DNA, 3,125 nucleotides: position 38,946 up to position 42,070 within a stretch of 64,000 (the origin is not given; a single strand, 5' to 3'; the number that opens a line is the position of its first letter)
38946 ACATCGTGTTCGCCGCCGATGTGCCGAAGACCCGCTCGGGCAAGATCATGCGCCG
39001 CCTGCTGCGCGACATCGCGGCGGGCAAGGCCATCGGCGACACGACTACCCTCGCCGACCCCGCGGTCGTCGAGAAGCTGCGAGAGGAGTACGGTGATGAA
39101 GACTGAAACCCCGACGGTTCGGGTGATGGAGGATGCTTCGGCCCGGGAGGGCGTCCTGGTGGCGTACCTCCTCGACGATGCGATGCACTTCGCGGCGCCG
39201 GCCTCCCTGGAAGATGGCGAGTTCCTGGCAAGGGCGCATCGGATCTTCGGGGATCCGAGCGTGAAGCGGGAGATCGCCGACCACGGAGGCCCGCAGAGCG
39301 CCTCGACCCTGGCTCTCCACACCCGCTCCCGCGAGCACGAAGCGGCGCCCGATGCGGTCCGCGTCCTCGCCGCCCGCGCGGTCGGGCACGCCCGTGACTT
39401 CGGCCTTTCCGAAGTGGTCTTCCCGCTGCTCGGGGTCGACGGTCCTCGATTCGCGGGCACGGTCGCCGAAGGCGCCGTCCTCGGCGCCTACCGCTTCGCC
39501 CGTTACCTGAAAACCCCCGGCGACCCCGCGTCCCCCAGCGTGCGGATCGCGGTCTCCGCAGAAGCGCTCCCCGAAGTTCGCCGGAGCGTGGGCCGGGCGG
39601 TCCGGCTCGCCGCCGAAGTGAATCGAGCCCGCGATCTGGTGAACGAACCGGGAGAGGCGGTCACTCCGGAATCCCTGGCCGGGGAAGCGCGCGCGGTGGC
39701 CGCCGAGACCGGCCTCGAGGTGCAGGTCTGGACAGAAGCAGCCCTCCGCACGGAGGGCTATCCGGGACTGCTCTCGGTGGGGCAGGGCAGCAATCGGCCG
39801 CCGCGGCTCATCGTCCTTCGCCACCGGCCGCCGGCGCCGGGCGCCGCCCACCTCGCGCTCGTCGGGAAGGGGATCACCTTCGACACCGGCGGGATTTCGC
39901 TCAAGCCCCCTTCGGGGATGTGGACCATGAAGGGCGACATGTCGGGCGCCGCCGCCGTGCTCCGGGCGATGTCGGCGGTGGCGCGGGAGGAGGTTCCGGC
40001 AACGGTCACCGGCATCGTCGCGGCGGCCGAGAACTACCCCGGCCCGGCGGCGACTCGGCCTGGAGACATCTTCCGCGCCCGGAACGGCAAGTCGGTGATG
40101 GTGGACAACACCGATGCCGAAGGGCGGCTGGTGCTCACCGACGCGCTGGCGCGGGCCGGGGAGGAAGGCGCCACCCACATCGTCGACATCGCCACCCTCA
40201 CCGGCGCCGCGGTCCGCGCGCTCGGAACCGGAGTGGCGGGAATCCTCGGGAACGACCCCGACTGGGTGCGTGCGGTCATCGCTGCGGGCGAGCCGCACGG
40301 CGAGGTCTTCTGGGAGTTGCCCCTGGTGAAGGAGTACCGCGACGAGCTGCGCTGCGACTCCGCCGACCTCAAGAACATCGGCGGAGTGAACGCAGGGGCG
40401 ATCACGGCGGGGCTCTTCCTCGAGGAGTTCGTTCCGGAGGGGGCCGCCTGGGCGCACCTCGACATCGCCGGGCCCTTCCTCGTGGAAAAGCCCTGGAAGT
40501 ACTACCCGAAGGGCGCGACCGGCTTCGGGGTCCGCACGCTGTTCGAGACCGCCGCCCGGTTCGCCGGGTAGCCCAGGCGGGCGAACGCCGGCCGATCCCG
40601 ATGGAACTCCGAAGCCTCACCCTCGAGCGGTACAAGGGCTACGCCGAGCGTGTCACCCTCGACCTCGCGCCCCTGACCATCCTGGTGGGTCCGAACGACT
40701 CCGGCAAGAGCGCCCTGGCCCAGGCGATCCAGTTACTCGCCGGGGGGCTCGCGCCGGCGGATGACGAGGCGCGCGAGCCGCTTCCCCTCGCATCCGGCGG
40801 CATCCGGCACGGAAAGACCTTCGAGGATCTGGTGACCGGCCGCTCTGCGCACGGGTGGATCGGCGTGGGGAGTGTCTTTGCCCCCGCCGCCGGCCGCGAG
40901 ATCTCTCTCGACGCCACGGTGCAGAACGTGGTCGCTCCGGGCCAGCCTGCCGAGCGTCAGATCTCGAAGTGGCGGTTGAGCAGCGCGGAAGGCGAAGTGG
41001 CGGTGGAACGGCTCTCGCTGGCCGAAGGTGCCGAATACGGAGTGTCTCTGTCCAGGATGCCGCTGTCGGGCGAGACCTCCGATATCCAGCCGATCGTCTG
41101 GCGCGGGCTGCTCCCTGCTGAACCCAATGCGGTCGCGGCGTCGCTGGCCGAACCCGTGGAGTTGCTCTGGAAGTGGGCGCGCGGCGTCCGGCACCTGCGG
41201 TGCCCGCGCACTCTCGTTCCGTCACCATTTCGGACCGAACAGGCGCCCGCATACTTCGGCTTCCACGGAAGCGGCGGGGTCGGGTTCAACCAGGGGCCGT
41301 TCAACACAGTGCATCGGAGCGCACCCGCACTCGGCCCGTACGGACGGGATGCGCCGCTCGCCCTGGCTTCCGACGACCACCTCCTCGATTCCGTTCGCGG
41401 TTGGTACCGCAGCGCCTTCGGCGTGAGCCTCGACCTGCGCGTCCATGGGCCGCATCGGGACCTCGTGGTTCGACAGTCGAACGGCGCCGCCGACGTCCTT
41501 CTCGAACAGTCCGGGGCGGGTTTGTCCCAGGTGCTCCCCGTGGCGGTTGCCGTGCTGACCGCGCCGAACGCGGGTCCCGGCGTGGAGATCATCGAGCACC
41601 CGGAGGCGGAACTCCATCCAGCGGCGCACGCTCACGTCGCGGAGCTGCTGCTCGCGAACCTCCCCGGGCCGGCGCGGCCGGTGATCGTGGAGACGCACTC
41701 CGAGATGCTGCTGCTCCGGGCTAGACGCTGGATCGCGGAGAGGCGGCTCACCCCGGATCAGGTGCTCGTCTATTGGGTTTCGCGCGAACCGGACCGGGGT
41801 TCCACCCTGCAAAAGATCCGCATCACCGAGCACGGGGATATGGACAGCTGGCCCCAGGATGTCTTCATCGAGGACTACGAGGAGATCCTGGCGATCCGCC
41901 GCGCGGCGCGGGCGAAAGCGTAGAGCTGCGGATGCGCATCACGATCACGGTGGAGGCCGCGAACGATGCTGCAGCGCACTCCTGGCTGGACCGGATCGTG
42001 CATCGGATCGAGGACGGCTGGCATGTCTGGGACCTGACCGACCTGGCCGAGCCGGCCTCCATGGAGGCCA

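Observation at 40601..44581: PARIS-like AriA/AriB module plus a DUF262 gene: candidate three-gene defence system inserted after acs-pepA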

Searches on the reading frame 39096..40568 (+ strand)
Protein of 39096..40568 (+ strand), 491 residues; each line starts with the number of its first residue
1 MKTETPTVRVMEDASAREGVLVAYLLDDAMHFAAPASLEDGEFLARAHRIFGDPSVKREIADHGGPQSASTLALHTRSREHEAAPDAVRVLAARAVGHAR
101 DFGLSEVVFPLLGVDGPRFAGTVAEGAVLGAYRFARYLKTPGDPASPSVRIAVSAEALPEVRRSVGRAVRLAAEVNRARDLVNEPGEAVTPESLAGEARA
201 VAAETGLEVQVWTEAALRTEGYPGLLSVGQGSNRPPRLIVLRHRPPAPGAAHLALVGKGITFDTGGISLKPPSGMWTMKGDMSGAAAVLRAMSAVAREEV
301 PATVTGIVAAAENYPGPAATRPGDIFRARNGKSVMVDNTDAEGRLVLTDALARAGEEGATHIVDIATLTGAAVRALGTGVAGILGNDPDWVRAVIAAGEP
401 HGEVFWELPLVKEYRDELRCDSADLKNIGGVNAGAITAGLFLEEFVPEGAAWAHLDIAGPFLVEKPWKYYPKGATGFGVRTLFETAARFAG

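Call 91: find_related_loci(query=window:39096-40568:+, collection=metagenome_contigs, flank=7000)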
Query window:39096-40568:+ (491 aa) in metagenome_contigs; peptide patterns used: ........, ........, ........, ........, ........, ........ (x = any residue, [..] = any of these).
600 stretches matched a pattern (row limit reached: there are more); 360 encode a relative of the query (tblastn E <= 1e-3); the best 80 are kept; 80 distinct loci.
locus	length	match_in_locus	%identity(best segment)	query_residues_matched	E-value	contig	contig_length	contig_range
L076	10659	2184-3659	78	1-490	0e+0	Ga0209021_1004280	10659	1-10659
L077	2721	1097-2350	61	72-489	3e-172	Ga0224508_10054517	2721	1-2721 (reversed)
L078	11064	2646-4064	56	15-486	9e-161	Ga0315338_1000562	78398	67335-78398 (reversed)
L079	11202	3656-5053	57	21-489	4e-152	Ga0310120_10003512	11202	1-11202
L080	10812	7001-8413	53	21-489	6e-152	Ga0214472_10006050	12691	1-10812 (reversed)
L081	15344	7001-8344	55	44-489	2e-151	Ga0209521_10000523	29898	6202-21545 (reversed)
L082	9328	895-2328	54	18-491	1e-151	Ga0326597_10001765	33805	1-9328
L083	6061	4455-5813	56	39-489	1e-152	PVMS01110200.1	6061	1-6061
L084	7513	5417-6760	55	44-489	2e-151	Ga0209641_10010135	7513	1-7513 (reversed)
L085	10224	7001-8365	56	41-491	5e-151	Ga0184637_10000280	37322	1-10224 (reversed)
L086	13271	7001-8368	55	41-489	1e-149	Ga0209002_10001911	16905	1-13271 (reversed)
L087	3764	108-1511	56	21-489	2e-154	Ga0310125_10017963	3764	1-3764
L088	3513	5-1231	60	85-491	9e-155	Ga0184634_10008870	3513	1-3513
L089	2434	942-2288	54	44-491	2e-157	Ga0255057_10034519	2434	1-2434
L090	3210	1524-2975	51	8-489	4e-154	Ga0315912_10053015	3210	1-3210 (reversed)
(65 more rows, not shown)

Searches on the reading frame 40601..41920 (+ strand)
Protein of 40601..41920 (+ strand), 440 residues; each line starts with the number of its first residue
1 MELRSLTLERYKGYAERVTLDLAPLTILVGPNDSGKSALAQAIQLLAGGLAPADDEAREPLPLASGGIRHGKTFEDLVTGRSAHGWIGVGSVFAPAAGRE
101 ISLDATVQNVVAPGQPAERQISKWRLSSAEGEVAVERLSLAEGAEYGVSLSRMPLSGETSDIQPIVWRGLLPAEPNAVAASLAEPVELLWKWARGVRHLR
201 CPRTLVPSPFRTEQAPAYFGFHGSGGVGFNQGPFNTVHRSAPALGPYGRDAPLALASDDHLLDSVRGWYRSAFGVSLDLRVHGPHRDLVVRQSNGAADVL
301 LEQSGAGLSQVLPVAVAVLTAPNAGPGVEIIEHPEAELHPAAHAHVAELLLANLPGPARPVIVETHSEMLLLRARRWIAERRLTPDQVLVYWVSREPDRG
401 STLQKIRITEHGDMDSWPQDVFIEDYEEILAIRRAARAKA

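Call 6: search_protein_families(library=pfam, proteins=[window:40601-41920:+], max_evalue=1)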
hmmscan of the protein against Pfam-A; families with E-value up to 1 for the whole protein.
window:40601-41920:+ (440 aa): 9 families
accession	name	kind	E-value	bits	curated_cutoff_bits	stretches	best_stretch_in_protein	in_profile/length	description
PF13175.12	AAA_15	-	1.4e-14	55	32.1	2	1-47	1-47/374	AAA ATPase domain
PF13304.12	AAA_21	-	5.1e-14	53.5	27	2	288-372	222-303/304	AAA domain, putative AbiEii toxin, Type IV TA system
PF13476.12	AAA_23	-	1.8e-06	29.2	27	1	5-59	1-55/201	AAA domain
PF12476.13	DUF3696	-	8.7e-06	26.3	22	1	383-422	1-42/52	Protein of unknown function (DUF3696)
PF02463.25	SMC_N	-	1.4e-05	25.1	40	1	3-46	2-47/220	RecF/RecN/SMC N terminal domain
PF13514.12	AAA_27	-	2.8e-05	24.2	22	1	1-47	1-50/206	AAA domain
PF11398.14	DUF2813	-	0.00041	20.3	21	1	1-46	1-45/372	Protein of unknown function (DUF2813)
PF13555.12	AAA_29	-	0.0015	18.7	27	1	16-46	15-45/61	P-loop containing region of AAA domain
PF15861.10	partial_CstF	-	0.23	11.7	27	1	386-437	14-58/62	Partial cleavage stimulation factor domain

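Call 7: search_protein_families(library=padloc, proteins=[window:40601-41920:+], max_evalue=1)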
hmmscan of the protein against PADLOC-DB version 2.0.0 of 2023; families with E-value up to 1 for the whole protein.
window:40601-41920:+ (440 aa): 95 families (the best 25 are shown)
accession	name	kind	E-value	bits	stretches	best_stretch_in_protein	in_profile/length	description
PDLC04707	PDC-M55A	-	9.5e-67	223.8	2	274-437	248-414/421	-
PDLC03878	NsnB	-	3e-33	114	2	258-422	168-332/345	-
PDLC04148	HEC-03B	-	7e-29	99.2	2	289-436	304-448/458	-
PDLC02979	AriA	-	3.5e-16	58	2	1-47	1-47/373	-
PDLC04176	HEC-01A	-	2.2e-13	48.3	2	310-371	262-321/371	-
PDLC04177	HEC-01A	-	3.5e-12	44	2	3-47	5-50/393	-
PDLC04178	HEC-01A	-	3.9e-12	43.9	2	2-53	8-58/399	-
PDLC02980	AriA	-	4.8e-12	44.5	2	25-48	1-24/304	-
PDLC04393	PDC-M07A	-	6e-11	40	1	3-47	2-45/435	-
PDLC04175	HEC-01A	-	8.7e-11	39.5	2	2-47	5-49/363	-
PDLC04182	HEC-01A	-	1.9e-09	35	2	3-50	15-58/406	-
PDLC04135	mad3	-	2.1e-09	35.4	1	3-80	2-70/374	mads_3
PDLC02358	Old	-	4.4e-09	33.7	2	2-47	3-47/578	Old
PDLC04389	PDC-M07A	-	4.5e-09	33.8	1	2-47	5-49/443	-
PDLC00099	GajA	-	4.9e-09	33.7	2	1-46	1-52/626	AAA ATPase domain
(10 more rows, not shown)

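Call 8: search_protein_families(library=ncbifam, proteins=[window:40601-41920:+], max_evalue=1)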
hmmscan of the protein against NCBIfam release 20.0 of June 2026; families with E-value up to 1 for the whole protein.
window:40601-41920:+ (440 aa): 12 families
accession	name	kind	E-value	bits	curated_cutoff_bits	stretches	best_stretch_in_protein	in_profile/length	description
NF047739.1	antiphage_MADS3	equivalog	8e-07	28.6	420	1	6-51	5-49/427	methylation-associated defense system AAA family ATPase MAD3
NF053563.1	Rkd4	equivalog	0.00037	18.7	860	1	3-44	3-44/747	arcadin-4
NF041760.1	PtuA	equivalog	0.0053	15.7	500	1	2-45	51-94/524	retron Ec78 anti-phage system effector ATPase PtuA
NF040873.1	AztA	equivalog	0.011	15.3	220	1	20-53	15-45/191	zinc ABC transporter ATP-binding protein AztA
TIGR02168.1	SMC_prok_B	equivalog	0.011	13.5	567.35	1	3-44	2-44/1181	chromosome segregation protein SMC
TIGR00611.2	recf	equivalog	0.019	14.1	172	1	4-49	2-47/339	DNA replication/repair protein RecF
TIGR02169.1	SMC_prok_A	equivalog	0.019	12.6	729.4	1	5-45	4-45/1165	chromosome segregation protein SMC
NF045487.1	ASRP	equivalog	0.054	12.1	300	1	20-49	12-40/593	archaea-specific SMC-related protein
TIGR00606.1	rad50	subfamily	0.073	10.7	453.75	1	22-54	27-59/1311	DNA repair protein Rad50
NF010068.0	PRK13548.1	equivalog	0.082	12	261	1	19-55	27-60/261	heme ABC transporter ATP-binding protein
TIGR01166.1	cbiO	subfamily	0.13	11.8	211.8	0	22-53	17-45/190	cobalt ABC transporter, ATP-binding protein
NF041774.1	tung_ATPbind_TupC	equivalog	0.23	10.4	400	1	17-47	20-50/319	tungstate ABC transporter ATP-binding protein TupC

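Call 26: list_cluster_members(proteins=[window:40601-41920:+, window:41932-42912:+, window:42920-44578:+])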
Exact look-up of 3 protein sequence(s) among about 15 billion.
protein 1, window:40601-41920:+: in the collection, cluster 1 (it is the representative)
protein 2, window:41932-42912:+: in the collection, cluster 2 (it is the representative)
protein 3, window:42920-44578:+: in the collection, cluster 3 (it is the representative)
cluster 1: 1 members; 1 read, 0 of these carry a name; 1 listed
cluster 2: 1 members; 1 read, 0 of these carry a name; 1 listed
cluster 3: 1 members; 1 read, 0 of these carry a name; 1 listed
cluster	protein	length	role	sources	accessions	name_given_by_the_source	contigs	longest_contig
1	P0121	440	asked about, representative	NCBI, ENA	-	-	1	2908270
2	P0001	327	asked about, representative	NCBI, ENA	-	-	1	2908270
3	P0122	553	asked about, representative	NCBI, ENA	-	-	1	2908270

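Call 44: search_solved_structures(query=window:40601-41920:+, max_evalue=1)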
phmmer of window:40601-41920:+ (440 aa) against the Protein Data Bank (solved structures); distinct sequences matched with E-value up to 1: 14.
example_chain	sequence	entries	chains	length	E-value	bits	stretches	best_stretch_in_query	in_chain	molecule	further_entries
6p74_A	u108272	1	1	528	2.9e-07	32.8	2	15-56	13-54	Putative ATP-dependent endonuclease of the OLD family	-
5h66_A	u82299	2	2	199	0.0039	19.1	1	3-48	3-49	Chromosome partition protein Smc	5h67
5h68_A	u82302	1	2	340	0.0071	18.3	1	3-49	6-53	Chromosome partition protein Smc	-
3zgx_A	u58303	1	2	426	0.012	17.5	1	3-48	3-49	CHROMOSOME PARTITION PROTEIN SMC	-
5xg3_A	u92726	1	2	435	0.013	17.5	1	3-48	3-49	Chromosome partition protein Smc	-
9t1m_A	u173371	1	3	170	0.02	16.8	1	21-152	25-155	Alpha Rep E4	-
6c2u_A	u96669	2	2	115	0.072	15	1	2-47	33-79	phosphate-loop protein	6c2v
1xew_X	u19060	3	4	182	0.27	13.1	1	5-53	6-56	SMC protein | Chromosome segregation protein smc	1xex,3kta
9u9y_A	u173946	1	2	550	0.38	12.6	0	280-378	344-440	AAA family ATPase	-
9nnk_C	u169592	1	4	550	0.86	11.4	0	281-378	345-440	Retreon I-A effector PtuA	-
9kjx_B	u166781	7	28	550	0.92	11.3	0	280-378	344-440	AAA family ATPase | Retron I-A effector PtuA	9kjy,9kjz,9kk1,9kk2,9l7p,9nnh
9nnb_C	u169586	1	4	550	0.92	11.3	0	280-378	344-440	Retron I-A effector PtuA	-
8roc_A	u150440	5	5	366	0.96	11.3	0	4-48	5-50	Structural maintenance of chromosomes protein 1A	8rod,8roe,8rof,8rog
4i99_A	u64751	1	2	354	0.97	11.3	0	5-53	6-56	Chromosome partition protein Smc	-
